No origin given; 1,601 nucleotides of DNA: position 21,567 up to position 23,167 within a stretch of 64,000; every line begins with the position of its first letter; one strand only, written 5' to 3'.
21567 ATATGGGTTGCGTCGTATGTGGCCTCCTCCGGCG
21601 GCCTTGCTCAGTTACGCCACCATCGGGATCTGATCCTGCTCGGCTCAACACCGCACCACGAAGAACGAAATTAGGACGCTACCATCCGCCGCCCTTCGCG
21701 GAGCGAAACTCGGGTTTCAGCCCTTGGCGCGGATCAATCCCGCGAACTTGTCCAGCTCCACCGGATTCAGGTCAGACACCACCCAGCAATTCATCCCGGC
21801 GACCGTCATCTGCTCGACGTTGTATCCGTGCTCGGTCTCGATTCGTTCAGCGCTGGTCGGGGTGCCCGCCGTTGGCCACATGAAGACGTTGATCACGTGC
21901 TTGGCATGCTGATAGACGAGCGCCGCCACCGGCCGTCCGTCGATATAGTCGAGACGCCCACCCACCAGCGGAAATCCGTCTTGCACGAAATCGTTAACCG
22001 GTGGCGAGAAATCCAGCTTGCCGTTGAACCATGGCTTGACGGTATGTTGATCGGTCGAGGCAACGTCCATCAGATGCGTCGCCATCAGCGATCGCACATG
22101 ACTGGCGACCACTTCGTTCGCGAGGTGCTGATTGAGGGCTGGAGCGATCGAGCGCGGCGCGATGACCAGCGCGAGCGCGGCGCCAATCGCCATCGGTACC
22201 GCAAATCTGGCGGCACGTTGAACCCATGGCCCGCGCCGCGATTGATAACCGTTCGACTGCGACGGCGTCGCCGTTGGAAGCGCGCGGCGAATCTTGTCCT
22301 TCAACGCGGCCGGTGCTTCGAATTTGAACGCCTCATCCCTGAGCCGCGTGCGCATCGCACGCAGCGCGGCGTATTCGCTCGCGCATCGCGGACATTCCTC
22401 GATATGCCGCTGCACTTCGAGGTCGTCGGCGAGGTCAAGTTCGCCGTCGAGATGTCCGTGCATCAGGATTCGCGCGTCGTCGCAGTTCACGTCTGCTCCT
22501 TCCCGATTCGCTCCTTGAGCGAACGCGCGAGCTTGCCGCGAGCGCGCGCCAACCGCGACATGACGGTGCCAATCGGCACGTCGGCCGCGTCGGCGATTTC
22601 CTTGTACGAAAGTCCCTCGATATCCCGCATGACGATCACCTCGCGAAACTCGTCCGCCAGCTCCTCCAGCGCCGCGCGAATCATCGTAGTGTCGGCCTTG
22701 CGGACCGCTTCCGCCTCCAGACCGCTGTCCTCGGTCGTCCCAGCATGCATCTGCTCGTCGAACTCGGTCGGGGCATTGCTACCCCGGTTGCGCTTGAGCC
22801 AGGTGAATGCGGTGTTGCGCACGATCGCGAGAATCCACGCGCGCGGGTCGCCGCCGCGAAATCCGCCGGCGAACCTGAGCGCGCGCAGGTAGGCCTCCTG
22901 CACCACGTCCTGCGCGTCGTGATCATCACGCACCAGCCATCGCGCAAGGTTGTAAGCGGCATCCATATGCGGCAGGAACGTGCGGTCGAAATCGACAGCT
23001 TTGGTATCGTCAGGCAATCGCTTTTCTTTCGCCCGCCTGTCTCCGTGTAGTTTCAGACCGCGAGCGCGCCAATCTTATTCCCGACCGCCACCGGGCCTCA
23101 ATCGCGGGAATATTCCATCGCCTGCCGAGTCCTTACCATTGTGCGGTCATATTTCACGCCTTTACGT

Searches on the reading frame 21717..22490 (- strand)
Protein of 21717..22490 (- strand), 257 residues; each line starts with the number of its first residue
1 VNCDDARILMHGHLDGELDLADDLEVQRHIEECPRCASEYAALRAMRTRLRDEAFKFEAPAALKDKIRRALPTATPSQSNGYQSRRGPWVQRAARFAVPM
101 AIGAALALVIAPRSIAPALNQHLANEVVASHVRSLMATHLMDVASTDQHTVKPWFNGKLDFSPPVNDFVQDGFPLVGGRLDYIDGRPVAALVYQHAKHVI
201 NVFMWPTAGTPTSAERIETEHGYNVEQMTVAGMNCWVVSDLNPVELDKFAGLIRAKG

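Call 90: search_protein_families(library=pfam, proteins=[window:21717-22490:-], max_evalue=0.001)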
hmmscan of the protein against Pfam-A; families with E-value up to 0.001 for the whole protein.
window:21717-22490:- (257 aa): 1 family
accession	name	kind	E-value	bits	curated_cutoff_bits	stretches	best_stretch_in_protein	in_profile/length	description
PF13490.11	zf-HC2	-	9.7e-09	35.6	22.2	1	3-37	1-35/35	Putative zinc-finger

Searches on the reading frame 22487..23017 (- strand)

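Call 90: search_protein_families(library=pfam, proteins=[window:22487-23017:-], max_evalue=0.001)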
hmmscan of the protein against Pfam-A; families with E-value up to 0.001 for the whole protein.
window:22487-23017:- (176 aa): 4 families
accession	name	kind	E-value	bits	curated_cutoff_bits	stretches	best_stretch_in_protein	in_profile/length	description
PF08281.18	Sigma70_r4_2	-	2e-15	56.6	25.7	1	112-163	3-54/54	Sigma-70, region 4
PF04542.20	Sigma70_r2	-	1.8e-13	50.5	24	1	17-78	5-69/71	Sigma-70 region 2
PF04545.22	Sigma70_r4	-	4.8e-12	45.7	24.1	1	116-163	1-48/50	Sigma-70, region 4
PF07638.17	Sigma70_ECF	-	0.00034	21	21.1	1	116-168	132-184/185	ECF sigma factor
